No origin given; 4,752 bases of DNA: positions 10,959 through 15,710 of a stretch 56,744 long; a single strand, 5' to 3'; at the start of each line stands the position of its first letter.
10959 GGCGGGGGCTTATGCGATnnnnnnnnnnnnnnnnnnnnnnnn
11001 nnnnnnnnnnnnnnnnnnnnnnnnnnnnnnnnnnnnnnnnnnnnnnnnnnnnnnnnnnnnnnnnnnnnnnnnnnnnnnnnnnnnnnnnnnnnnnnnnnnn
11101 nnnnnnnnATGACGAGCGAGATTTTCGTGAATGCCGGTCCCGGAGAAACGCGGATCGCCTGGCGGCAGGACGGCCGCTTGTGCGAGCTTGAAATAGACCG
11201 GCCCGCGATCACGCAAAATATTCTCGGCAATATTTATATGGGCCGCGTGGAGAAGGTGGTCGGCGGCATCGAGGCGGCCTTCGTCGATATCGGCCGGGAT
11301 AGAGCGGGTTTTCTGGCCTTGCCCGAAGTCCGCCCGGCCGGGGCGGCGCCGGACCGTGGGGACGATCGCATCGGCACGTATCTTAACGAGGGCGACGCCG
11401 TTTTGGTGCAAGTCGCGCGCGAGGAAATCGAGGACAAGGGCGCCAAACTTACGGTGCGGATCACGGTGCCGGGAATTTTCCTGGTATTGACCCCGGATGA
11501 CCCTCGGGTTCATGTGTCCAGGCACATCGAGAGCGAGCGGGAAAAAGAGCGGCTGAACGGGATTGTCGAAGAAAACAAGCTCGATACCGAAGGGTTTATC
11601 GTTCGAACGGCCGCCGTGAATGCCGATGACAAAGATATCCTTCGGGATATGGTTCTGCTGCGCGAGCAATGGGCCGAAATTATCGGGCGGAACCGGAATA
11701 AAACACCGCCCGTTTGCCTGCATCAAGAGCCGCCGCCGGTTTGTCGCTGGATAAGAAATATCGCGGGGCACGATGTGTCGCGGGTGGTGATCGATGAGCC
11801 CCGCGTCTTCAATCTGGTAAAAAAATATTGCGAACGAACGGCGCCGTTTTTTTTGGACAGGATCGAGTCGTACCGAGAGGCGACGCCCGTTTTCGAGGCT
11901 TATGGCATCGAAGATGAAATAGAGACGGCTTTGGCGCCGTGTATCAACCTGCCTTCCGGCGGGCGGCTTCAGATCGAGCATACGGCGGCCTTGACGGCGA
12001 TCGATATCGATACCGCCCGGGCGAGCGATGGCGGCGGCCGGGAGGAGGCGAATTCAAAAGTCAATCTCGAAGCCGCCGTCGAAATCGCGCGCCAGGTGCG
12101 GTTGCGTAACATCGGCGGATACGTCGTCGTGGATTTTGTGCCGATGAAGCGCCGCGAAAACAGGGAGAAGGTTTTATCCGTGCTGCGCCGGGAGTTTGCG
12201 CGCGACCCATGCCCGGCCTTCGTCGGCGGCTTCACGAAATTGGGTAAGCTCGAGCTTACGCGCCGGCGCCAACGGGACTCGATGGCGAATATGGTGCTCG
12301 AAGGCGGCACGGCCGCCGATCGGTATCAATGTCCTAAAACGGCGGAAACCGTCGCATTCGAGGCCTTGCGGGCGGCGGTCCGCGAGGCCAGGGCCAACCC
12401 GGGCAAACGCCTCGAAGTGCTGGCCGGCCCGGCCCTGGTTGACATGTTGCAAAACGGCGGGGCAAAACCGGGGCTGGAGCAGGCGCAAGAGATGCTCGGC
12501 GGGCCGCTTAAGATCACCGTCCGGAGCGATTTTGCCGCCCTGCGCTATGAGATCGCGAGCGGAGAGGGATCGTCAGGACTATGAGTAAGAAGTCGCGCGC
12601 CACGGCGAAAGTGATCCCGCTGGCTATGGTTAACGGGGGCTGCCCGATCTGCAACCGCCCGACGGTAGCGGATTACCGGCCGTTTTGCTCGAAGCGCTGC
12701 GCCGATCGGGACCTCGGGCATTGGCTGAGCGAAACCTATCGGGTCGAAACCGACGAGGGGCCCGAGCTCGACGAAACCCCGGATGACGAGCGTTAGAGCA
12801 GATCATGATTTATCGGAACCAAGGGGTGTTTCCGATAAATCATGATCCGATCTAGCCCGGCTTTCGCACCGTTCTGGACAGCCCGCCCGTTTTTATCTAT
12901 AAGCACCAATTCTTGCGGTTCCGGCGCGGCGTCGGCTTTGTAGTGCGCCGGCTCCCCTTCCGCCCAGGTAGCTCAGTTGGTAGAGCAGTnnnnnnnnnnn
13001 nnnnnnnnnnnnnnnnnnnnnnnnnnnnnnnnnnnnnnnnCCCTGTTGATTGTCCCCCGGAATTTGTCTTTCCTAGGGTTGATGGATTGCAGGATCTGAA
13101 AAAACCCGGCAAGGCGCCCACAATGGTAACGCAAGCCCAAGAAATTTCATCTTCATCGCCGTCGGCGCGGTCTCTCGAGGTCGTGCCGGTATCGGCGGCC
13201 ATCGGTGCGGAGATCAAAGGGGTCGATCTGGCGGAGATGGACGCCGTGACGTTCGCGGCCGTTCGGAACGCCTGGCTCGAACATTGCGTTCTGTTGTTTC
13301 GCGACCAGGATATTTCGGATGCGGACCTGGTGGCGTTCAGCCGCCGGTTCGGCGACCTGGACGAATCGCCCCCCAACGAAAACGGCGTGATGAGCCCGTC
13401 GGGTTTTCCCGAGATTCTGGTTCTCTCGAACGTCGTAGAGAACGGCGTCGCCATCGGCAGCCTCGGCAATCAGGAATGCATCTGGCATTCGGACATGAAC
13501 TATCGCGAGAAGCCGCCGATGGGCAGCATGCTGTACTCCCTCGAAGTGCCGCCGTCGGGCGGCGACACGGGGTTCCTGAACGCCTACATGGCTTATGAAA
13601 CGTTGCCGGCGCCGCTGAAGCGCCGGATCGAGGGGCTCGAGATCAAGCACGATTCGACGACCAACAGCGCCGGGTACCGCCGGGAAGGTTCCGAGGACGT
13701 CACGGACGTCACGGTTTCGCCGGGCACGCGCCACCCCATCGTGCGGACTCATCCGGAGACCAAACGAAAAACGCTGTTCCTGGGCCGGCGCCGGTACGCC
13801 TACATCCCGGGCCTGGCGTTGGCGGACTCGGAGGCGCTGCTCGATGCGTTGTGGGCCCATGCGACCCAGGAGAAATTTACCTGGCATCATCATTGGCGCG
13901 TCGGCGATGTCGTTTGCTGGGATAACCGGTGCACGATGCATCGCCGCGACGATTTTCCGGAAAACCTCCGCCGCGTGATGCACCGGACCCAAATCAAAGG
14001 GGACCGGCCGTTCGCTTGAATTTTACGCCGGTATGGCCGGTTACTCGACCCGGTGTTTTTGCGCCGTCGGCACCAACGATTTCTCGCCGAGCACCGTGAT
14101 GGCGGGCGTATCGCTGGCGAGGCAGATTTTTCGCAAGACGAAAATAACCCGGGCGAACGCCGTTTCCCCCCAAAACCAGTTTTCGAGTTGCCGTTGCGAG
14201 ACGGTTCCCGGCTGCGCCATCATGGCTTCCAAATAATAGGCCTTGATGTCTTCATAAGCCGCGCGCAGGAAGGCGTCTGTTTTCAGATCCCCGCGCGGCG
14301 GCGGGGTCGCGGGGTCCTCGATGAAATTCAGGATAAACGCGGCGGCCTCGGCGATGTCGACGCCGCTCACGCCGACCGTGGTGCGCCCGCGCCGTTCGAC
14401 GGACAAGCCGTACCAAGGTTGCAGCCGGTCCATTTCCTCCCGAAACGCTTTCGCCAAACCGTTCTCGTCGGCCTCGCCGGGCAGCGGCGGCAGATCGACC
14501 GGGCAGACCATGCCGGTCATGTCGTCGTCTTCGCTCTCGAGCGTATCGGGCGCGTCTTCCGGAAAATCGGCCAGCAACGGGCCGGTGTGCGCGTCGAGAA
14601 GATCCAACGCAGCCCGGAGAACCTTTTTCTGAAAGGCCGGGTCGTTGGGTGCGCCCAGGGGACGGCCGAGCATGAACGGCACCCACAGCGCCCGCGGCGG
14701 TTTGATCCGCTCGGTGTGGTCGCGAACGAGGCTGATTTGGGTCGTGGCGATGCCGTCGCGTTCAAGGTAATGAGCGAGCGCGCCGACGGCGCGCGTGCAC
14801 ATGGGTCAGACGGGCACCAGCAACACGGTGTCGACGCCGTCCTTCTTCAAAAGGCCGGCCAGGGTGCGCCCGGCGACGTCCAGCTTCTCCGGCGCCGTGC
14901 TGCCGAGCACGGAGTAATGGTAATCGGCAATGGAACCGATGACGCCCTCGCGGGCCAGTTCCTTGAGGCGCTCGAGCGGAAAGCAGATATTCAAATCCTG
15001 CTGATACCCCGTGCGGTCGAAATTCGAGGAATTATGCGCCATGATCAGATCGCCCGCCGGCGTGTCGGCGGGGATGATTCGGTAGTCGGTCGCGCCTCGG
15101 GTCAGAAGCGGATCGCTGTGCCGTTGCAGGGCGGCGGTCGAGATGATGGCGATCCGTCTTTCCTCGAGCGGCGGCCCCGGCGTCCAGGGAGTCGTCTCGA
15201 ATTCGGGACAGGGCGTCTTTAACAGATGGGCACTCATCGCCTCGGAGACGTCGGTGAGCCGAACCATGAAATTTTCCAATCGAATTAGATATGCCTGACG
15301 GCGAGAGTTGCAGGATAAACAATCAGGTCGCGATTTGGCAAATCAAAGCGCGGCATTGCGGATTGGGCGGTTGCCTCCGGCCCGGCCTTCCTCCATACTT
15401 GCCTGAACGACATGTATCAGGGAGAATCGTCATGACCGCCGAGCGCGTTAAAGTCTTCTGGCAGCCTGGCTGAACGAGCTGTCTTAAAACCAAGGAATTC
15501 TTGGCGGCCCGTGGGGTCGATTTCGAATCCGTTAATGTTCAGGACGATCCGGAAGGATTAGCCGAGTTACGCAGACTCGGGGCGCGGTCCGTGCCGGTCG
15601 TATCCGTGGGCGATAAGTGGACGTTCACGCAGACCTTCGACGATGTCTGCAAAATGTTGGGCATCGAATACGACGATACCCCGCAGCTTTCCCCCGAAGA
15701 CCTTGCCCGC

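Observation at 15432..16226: Glutaredoxin-fold/DinB fusion whose first redox residue is encoded by UGA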

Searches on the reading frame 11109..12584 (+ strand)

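Call 33: search_protein_families(library=pfam, proteins=[window:11109-12584:+], max_evalue=0.0001)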
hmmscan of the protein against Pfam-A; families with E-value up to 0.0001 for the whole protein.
window:11109-12584:+ (491 aa): 1 family
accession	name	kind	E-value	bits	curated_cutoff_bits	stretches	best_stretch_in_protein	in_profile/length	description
PF10150.14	RNase_E_G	-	6.3e-79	265.6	25.5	1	119-388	1-270/270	Ribonuclease E/G family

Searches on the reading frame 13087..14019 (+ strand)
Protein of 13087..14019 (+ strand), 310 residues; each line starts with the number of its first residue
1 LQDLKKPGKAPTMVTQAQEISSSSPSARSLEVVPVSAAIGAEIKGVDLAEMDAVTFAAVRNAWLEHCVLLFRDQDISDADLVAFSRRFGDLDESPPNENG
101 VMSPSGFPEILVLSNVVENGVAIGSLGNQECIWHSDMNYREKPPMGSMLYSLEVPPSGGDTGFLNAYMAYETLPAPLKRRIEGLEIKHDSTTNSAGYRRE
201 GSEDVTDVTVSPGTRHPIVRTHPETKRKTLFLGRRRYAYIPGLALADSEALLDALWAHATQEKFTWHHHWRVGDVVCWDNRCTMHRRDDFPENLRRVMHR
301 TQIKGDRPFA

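Call 33: search_protein_families(library=pfam, proteins=[window:13087-14019:+], max_evalue=0.0001)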
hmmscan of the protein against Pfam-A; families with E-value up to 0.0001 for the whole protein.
window:13087-14019:+ (310 aa): 1 family
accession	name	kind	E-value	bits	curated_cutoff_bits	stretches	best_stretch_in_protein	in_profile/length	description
PF02668.22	TauD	-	9.4e-70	236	27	1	32-301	2-266/267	Taurine catabolism dioxygenase TauD, TfdA family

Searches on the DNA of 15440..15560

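Call 67: search_rna_families(source=window, start=15440, end=15560, threshold=evalue, max_evalue=10, show_alignments=3)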
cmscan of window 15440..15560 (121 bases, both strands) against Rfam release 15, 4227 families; matches with E-value up to 10: 0.
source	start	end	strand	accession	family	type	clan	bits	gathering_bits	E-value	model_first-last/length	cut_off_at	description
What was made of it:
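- No Rfam family matches (call 67).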
